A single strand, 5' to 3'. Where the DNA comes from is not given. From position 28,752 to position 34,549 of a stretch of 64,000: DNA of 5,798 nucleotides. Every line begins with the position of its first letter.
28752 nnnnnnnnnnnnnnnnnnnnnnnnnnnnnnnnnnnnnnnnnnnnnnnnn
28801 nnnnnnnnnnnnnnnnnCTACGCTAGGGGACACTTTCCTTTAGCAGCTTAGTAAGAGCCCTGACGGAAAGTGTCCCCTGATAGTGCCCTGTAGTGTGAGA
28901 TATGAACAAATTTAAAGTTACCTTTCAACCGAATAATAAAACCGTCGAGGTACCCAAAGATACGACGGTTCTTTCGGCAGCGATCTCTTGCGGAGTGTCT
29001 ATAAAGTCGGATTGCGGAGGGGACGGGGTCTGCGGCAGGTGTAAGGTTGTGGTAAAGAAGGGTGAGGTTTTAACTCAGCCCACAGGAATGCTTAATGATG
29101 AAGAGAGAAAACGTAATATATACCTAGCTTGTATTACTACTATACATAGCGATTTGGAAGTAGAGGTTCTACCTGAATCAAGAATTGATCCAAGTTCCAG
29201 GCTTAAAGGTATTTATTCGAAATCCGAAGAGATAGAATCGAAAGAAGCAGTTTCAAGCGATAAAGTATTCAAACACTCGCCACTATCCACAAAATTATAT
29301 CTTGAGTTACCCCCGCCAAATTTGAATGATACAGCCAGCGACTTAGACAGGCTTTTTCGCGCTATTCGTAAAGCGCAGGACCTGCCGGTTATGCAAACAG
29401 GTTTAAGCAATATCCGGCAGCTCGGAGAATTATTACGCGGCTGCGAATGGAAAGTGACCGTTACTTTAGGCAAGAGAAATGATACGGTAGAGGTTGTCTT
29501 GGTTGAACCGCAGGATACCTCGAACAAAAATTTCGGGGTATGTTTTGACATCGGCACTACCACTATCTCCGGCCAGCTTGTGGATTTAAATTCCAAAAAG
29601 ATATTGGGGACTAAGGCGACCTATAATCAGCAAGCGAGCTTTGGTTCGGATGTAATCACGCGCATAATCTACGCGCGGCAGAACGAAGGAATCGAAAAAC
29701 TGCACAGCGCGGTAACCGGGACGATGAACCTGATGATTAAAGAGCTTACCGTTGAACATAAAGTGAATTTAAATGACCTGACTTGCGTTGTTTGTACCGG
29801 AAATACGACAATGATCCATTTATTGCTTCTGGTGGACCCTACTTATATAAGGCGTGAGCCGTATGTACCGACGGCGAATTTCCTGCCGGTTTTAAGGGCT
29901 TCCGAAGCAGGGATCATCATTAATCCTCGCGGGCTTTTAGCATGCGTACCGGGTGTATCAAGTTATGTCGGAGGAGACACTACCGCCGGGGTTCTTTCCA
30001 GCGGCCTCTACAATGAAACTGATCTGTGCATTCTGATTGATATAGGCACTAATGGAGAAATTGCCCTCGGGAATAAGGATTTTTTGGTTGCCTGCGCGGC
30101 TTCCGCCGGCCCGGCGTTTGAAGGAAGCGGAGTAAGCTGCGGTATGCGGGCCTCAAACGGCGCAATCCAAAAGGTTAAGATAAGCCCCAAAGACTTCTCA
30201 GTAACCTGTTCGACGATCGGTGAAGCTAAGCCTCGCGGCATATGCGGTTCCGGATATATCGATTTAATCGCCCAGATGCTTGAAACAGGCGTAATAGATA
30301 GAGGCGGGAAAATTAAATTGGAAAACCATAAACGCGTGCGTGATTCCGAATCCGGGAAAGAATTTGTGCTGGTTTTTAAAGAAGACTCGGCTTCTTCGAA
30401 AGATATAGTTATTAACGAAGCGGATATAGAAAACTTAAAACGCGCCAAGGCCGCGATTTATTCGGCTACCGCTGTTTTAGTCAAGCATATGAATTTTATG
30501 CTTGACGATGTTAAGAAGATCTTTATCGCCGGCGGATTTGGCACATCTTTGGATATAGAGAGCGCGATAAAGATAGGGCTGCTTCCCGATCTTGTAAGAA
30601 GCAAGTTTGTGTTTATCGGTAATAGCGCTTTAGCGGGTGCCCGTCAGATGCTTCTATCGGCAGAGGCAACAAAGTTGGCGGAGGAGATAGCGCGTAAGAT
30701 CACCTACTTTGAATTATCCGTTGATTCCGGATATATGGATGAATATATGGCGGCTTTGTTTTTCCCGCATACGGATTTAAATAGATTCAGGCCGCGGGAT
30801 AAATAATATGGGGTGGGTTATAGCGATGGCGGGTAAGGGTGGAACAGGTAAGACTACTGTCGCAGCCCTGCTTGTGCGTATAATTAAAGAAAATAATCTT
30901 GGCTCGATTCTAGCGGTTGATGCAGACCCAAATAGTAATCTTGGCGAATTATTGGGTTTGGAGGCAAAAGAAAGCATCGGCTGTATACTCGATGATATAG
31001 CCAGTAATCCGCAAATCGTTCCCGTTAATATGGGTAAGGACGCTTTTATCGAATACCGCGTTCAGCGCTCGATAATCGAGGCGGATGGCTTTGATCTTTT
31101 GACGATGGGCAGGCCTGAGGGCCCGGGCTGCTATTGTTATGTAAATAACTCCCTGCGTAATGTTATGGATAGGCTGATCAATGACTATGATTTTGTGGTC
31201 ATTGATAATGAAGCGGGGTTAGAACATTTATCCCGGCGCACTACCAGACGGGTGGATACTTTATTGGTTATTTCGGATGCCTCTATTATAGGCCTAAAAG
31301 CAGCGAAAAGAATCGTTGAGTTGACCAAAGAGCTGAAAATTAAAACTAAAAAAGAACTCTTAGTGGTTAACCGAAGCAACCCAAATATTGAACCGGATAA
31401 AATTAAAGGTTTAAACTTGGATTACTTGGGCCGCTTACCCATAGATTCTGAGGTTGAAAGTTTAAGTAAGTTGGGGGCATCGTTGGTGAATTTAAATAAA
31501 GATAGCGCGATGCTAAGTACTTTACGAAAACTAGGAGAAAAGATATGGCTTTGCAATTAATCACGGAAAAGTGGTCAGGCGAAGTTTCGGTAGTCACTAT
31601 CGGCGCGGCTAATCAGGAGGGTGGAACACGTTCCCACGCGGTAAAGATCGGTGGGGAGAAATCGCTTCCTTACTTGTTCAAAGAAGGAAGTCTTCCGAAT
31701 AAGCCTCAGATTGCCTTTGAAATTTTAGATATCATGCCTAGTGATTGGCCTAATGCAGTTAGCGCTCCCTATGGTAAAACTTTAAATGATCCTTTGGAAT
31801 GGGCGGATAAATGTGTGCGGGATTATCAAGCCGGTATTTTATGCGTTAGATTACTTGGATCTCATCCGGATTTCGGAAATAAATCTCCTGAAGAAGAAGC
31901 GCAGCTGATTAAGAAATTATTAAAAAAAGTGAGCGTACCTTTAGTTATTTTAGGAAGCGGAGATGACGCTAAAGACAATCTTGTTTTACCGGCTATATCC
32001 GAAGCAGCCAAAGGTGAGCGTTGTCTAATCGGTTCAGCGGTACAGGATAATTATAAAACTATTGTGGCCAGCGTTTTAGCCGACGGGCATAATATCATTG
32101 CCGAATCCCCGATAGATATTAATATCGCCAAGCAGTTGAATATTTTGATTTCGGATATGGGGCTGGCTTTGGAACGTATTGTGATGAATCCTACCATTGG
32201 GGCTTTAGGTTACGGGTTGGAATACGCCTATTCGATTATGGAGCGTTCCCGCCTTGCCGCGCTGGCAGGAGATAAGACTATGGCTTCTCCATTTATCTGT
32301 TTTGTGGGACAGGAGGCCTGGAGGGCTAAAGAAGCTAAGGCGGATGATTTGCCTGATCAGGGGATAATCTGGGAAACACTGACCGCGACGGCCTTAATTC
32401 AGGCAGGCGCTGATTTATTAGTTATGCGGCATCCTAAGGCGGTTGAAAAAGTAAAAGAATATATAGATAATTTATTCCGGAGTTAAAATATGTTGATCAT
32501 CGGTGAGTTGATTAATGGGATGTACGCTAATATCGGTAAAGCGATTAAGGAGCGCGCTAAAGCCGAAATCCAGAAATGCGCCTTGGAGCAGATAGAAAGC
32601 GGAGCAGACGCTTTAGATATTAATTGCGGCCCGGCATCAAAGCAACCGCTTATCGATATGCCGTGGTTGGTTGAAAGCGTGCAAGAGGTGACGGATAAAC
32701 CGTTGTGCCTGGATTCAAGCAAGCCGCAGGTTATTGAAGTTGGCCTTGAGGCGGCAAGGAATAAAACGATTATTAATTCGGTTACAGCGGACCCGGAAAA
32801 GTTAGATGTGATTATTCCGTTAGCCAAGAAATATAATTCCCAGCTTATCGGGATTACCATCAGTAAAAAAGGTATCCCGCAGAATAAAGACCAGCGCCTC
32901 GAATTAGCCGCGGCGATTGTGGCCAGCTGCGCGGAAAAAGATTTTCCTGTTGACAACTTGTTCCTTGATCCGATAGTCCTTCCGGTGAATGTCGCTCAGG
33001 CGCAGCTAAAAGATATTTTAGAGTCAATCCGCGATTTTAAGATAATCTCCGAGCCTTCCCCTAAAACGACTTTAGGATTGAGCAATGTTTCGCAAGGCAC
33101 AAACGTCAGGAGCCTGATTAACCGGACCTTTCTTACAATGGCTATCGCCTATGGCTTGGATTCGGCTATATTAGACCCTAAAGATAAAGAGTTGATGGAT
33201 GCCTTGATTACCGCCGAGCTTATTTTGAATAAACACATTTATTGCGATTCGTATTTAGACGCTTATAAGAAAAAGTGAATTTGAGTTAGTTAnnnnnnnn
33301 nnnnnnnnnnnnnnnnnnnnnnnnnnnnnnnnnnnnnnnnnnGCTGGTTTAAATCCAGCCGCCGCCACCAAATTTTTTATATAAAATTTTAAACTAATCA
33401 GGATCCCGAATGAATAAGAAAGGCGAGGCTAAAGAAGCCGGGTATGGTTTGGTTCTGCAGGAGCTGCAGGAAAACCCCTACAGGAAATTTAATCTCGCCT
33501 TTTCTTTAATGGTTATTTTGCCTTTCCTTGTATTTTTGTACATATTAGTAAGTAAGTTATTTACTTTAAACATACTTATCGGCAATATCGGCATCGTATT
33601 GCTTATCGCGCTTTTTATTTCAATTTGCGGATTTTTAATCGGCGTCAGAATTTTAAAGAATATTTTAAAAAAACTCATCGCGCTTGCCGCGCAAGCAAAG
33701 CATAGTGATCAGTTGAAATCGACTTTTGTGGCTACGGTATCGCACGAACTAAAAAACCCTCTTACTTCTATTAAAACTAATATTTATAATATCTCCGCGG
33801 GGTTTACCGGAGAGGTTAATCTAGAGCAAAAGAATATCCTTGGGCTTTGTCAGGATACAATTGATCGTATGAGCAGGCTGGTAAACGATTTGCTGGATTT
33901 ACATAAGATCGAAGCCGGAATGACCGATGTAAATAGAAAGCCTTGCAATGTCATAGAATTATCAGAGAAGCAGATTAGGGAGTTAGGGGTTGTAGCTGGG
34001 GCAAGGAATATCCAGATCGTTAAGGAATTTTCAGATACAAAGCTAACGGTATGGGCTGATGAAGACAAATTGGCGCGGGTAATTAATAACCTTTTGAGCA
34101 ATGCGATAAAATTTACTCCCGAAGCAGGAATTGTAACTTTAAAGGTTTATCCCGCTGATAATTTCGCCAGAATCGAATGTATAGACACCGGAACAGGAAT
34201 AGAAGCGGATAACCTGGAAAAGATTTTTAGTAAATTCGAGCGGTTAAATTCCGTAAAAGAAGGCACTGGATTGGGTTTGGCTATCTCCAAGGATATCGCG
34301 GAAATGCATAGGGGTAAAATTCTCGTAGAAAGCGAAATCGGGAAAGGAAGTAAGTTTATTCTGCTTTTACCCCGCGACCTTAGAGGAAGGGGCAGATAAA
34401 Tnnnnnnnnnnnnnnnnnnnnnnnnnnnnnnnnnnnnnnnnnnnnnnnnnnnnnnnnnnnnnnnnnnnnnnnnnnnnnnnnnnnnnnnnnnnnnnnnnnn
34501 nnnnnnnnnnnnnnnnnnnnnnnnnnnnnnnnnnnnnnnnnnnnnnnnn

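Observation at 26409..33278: Corrinoid iron-sulfur protein module (acsC-RACo-cooC-acsD-acsE) preceded by larB and a Cys-less FwdE-like gene, but with no CODH/ACS catalytic subunits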

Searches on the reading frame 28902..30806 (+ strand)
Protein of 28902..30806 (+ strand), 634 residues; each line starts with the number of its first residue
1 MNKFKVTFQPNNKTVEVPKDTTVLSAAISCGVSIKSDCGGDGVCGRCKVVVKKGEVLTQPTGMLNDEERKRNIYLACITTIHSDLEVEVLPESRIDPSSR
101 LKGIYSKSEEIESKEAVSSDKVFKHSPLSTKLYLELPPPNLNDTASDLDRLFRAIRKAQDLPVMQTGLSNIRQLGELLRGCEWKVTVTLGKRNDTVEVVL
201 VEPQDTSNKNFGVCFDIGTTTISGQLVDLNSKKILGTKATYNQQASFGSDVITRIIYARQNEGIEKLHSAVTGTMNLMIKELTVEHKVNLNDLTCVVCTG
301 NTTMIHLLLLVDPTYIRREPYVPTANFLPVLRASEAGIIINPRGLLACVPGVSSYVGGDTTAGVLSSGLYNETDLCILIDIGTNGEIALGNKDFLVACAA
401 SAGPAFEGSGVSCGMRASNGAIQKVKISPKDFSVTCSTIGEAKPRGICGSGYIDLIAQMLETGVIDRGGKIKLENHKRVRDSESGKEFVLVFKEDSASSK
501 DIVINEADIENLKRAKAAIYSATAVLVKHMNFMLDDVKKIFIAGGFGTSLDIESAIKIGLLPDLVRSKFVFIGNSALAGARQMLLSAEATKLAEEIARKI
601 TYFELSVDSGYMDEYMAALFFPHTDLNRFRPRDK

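Call 4: search_protein_families(library=pfam, proteins=[window:28902-30806:+])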
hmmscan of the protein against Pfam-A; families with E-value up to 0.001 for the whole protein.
window:28902-30806:+ (634 aa): 5 families
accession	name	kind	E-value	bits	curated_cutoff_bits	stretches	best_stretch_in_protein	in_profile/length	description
PF14574.11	RACo_C_ter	-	1.7e-101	339.2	27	1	375-629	2-257/261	C-terminal domain of RACo the ASKHA domain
PF17651.6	Raco_middle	-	4.5e-55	186.2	26.8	1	211-371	1-162/163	RACo middle region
PF17650.6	RACo_linker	-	1.6e-18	66.7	26.2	1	120-207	3-85/86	RACo linker region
PF00111.32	Fer2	-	2.4e-13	50.2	21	1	7-80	2-75/77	2Fe-2S iron-sulfur cluster binding domain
PF13510.11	Fer2_4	-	0.00018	21.9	22.8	1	5-88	3-78/82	2Fe-2S iron-sulfur cluster binding domain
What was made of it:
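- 28902..30806 (+): acsV/RACo: ATP-dependent reductive activator of the corrinoid protein. Fer2, RACo_linker, Raco_middle and RACo_C_ter are all present (call 4).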

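Call 5: search_protein_families(library=ncbifam, proteins=[window:28902-30806:+])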
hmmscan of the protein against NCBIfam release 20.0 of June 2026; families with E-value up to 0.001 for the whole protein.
window:28902-30806:+ (634 aa): 13 families
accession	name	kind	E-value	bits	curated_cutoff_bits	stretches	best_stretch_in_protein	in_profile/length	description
NF040756.1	corr_regen_AcsV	exception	8.1e-203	675.3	800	1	5-629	1-631/632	corrinoid activation/regeneration protein AcsV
TIGR04270.1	Rama_corrin_act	subfamily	7.9e-36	123.5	500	1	212-602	2-395/534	methylamine methyltransferase corrinoid protein reductive activase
NF058606.1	GlBtMonoRdsGbcB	equivalog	1.4e-12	47.2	500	1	3-88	277-361/362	glycine betaine monooxygenase reductase subunit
TIGR01941.1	nqrF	equivalog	4.9e-12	45.5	295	1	11-89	40-120/405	NADH:ubiquinone reductase (Na(+)-transporting) subunit F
TIGR02008.1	fdx_plant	subfamily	7.3e-09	35.3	81.15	1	4-91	3-92/97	ferredoxin [2Fe-2S]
NF040810.1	BenC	equivalog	2.1e-07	30.4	430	1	13-94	13-96/333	benzoate 1,2-dioxygenase electron transfer component BenC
NF007964.0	PRK10684.1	equivalog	3.2e-07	29.6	383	1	3-87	249-332/333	NADH oxidoreductase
NF041393.1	Frdxn_Halo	equivalog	7.1e-07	29.1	150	1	14-89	39-113/128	ferredoxin Fer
NF004317.0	PRK05713.1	equivalog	7.3e-06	25.4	338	1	12-94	8-89/312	iron-sulfur-binding ferredoxin reductase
NF045803.1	MethMoxFADbindMmoC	equivalog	3.2e-05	22.8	500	1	12-90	13-92/343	aromatic/alkene monooxygenase hydroxylase FAD-binding subunit MmoC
TIGR02007.1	fdx_isc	equivalog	0.00024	21.2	132.1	1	7-54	10-57/110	ISC system 2Fe-2S type ferredoxin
NF008822.0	PRK11872.1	equivalog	0.00034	19.7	402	0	15-86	17-89/341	anthranilate 1,2-dioxygenase electron transfer component AntC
NF007985.1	PRK10713.1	equivalog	0.00047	19.7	75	0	11-89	6-81/81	class I ribonucleotide reductase maintenance protein YfaE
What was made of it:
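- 28902..30806 (+): NF040756 scores 675 bits, below its 800-bit 'exception' cut-off (call 5).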

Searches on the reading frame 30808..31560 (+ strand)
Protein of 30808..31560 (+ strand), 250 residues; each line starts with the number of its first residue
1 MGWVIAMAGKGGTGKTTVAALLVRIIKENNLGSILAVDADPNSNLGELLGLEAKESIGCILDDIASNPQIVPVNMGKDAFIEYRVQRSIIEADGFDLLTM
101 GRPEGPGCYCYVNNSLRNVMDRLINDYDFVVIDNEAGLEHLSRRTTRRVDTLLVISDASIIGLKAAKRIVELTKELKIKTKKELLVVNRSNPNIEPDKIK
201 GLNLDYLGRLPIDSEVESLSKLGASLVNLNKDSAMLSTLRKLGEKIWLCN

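Call 4: search_protein_families(library=pfam, proteins=[window:30808-31560:+])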
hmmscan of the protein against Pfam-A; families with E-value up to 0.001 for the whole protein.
window:30808-31560:+ (250 aa): 8 families
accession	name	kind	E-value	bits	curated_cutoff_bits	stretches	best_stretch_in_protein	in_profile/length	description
PF13614.12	AAA_31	-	2.1e-13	51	27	1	4-184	3-175/177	AAA domain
PF01656.29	CbiA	-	2e-12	47.6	25.4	1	5-218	2-117/125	CobQ/CobB/MinD/ParA nucleotide binding domain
PF10609.15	ParA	-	7.4e-08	32.6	27.1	0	4-53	6-55/246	NUBPL iron-transfer P-loop NTPase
PF02374.21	ArsA_ATPase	-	0.00013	21.7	24.3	1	4-57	3-55/305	Anion-transporting ATPase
PF03266.21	NTPase_1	-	0.00028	21.2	23.9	0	116-199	85-167/168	NTPase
PF06564.18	CBP_BcsQ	-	0.00034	20.6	21.3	0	7-159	6-148/234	Cellulose biosynthesis protein BcsQ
PF09140.17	MipZ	-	0.00045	20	20.7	0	114-175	87-148/262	ATPase MipZ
PF00142.24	Fer4_NifH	-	0.00071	19.6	25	0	5-246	3-244/271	4Fe-4S iron sulfur cluster binding proteins, NifH/frxC family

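Call 5: search_protein_families(library=ncbifam, proteins=[window:30808-31560:+])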
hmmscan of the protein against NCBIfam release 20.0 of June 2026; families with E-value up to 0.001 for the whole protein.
window:30808-31560:+ (250 aa): 13 families
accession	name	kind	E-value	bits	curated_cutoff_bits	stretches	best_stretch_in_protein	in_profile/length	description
TIGR01969.1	minD_arch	subfamily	6.8e-16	58.2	201.75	2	114-246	96-230/251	cell division ATPase MinD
NF041546.1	ParA_partition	equivalog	2.6e-13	50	180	2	114-193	64-145/203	ParA family partition ATPase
TIGR01968.1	minD_bact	equivalog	8.9e-13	48.2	212.9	1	113-194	98-177/261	septum site-determining protein MinD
TIGR03815.1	CpaE_hom_Actino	equivalog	1.7e-09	37.3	154.45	1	4-225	113-320/340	septum site-determining protein Ssd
NF041136.1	MrpORP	equivalog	7e-08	32.1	450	0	4-55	8-59/365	iron-sulfur cluster carrier protein MrpORP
TIGR03371.1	cellulose_yhjQ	equivalog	1.5e-06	27.9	157.85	1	5-57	5-56/246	cellulose biosynthesis protein BcsQ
TIGR03453.1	partition_RepA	equivalog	6.4e-06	25.3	348.45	0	8-52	111-154/387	plasmid partitioning protein RepA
NF010443.0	PRK13869.1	subfamily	3.4e-05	22.8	446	0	8-57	128-176/405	plasmid-partitioning protein RepA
NF010248.0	PRK13695.1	equivalog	6.5e-05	22.7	156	0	114-199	87-171/180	NTPase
NF047398.1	AAA_KGGVGR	domain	0.0002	21.7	90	0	113-152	129-167/190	KGGVGR-motif variant AAA ATPase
TIGR01281.1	DPOR_bchL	equivalog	0.00042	19.8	345.15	0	4-231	2-224/268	ferredoxin:protochlorophyllide reductase (ATP-dependent) iron-sulfur ATP-binding protein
TIGR04291.1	arsen_driv_ArsA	equivalog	0.00049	18.9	650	1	7-55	8-55/565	arsenical pump-driving ATPase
TIGR00345.1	GET3_arsA_TRC40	subfamily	0.00083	19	135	1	7-53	2-47/299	TRC40/GET3/ArsA family transport-energizing ATPase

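Call 73: search_solved_structures(query=window:30808-31560:+, max_evalue=0.00001, show_alignments=1)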
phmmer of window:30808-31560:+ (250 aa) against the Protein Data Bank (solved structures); distinct sequences matched with E-value up to 0.00001: 6.
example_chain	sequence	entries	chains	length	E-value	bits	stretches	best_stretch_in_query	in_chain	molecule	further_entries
3kje_A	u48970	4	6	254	5.4e-21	78.4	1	5-213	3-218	CO dehydrogenase/acetyl-CoA synthase complex, accessory protein CooC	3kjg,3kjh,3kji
6non_A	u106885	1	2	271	4.2e-07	33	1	7-176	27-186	Cobyrinic acid ac-diamide synthase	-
6noo_A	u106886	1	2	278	4.5e-07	32.9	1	7-176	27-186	Maintenance of carboxysome positioning A protein, MCDA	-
6nop_B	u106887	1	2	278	5.9e-06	29.2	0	7-176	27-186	Cobyrinic acid ac-diamide synthase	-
1f48_A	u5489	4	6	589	6.5e-06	29.1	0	7-80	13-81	ARSENITE-TRANSLOCATING ATPASE | ARSENICAL PUMP-DRIVING ATPASE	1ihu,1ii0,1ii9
4v03_A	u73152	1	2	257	9.3e-06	28.6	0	4-61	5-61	SITE-DETERMINING PROTEIN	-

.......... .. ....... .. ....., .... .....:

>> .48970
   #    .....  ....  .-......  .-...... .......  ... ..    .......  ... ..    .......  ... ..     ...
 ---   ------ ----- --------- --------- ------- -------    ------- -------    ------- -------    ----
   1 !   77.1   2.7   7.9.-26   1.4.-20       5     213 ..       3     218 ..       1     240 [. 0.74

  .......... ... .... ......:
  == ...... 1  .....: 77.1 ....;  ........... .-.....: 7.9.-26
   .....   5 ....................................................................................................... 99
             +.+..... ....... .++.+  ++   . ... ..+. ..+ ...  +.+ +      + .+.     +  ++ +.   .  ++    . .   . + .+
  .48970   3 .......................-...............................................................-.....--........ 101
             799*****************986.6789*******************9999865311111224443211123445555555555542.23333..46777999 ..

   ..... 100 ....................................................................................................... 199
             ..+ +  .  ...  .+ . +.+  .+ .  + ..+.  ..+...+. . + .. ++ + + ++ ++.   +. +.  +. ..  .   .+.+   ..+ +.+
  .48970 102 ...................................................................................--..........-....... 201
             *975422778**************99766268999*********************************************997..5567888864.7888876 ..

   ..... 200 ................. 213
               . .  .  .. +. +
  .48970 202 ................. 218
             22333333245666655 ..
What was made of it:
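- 30808..31560 (+): CooC/AcsF-type P-loop ATPase, a nickel-insertion accessory protein. Its best solved relative is CooC1, 3kje, at E 5e-21 with the CxC aligned (call 73).
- On CooC/AcsF nickel-insertion ATPase: The CxC aligns with that of CooC1, 3kje (call 73).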

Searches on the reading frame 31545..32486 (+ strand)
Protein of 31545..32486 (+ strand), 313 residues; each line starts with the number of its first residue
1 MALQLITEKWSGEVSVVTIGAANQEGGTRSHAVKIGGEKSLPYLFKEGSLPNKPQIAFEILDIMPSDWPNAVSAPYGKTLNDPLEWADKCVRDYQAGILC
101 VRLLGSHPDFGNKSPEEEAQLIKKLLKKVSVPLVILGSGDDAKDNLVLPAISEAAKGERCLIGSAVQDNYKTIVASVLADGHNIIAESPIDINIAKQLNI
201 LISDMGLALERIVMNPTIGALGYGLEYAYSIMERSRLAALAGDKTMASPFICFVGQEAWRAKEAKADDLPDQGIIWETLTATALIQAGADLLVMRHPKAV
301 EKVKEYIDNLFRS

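Call 4: search_protein_families(library=pfam, proteins=[window:31545-32486:+])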
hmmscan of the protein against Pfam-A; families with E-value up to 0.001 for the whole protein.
window:31545-32486:+ (313 aa): 1 family
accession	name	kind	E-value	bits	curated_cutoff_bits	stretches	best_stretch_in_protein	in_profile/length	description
PF03599.22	CdhD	-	2.5e-41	142.1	24.8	1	20-296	5-242/387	CO dehydrogenase/acetyl-CoA synthase delta subunit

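Call 5: search_protein_families(library=ncbifam, proteins=[window:31545-32486:+])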
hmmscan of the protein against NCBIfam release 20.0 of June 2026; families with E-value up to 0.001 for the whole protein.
window:31545-32486:+ (313 aa): 7 families
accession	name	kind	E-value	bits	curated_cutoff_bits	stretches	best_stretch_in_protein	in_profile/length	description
NF003376.0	PRK04452.1-2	subfamily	9e-122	405.8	280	1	1-311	1-312/313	acetyl-CoA decarbonylase/synthase complex subunit delta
NF003377.0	PRK04452.1-3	subfamily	2.4e-101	339.8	527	1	1-311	1-313/432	acetyl-CoA decarbonylase/synthase complex subunit delta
NF003375.0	PRK04452.1-1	subfamily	1.4e-82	278.1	488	1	7-312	109-425/442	acetyl-CoA decarbonylase/synthase complex subunit delta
NF040759.1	WLP_AcsD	exception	9.5e-77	258.2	430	1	7-310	5-311/312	acetyl-CoA decarbonylase/synthase complex subunit delta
TIGR00381.1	cdhD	equivalog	1.3e-71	241.4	252.9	1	7-310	68-373/389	CO dehydrogenase/acetyl-CoA synthase subunit delta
NF003378.0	PRK04452.1-4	subfamily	5.8e-67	226.2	634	1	7-308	65-363/384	acetyl-CoA decarbonylase/synthase complex subunit delta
NF003195.0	PRK04165.1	equivalog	1.7e-07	30.5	306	1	113-298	138-300/450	acetyl-CoA decarbonylase/synthase complex subunit gamma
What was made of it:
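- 31545..32486 (+): acsD: small subunit of the corrinoid iron-sulfur protein. NF003376 scores 405.8 bits against a cut-off of 280, and PF03599 is present (calls 4, 5).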

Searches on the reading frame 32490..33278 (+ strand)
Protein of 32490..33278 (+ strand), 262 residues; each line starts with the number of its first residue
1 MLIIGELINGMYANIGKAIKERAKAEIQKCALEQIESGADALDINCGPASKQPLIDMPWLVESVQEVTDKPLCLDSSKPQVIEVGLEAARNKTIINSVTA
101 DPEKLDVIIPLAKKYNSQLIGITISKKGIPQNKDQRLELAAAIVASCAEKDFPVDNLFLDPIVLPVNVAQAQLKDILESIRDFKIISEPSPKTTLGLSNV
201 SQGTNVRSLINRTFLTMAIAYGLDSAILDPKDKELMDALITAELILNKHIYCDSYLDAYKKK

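Call 4: search_protein_families(library=pfam, proteins=[window:32490-33278:+])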
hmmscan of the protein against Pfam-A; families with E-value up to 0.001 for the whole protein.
window:32490-33278:+ (262 aa): 2 families
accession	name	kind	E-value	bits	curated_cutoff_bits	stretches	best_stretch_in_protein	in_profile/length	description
PF00809.28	Pterin_bind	-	1.1e-17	64.9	25.5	1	25-227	21-242/244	Pterin binding enzyme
PF03599.22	CdhD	-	3.8e-06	26.3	24.8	1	53-165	82-180/387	CO dehydrogenase/acetyl-CoA synthase delta subunit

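Call 5: search_protein_families(library=ncbifam, proteins=[window:32490-33278:+])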
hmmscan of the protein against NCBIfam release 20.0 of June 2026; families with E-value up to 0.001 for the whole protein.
window:32490-33278:+ (262 aa): 4 families
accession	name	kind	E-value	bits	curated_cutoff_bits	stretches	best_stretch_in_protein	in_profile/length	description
NF005719.0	PRK07535.1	domain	2.3e-92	308.9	259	1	1-262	1-261/268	methyltetrahydrofolate:corrinoid/iron-sulfur protein methyltransferase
NF040758.1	CODH_ACS_meth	exception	1.3e-53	182.1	370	1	2-257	5-260/261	carbon monoxide dehydrogenase/acetyl-CoA synthase methytransferase subunit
TIGR02082.1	metH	equivalog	4.5e-30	104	1010.85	1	2-239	344-595/1182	methionine synthase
NF007024.0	PRK09490.1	equivalog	2.4e-17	62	1497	1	14-237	374-610/1234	methionine synthase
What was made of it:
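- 32490..33278 (+): acsE: methyltetrahydrofolate:corrinoid/iron-sulfur protein methyltransferase. NCBI mislabels it as dihydropteroate synthase. NF005719 scores 308.9 bits against a cut-off of 259, and PF00809 is present (calls 4, 5).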

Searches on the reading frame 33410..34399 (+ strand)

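Call 7: search_protein_families(library=pfam, proteins=[window:33410-34399:+])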
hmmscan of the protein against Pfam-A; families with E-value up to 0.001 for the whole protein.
window:33410-34399:+ (329 aa): 2 families
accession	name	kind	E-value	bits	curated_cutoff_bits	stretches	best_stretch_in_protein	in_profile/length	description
PF02518.31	HATPase_c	-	1.8e-26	93.2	26.4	1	217-322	2-109/111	Histidine kinase-, DNA gyrase B-, and HSP90-like ATPase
PF00512.31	HisKA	-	7.1e-17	61.7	26.9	1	103-170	2-66/66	His Kinase A (phospho-acceptor) domain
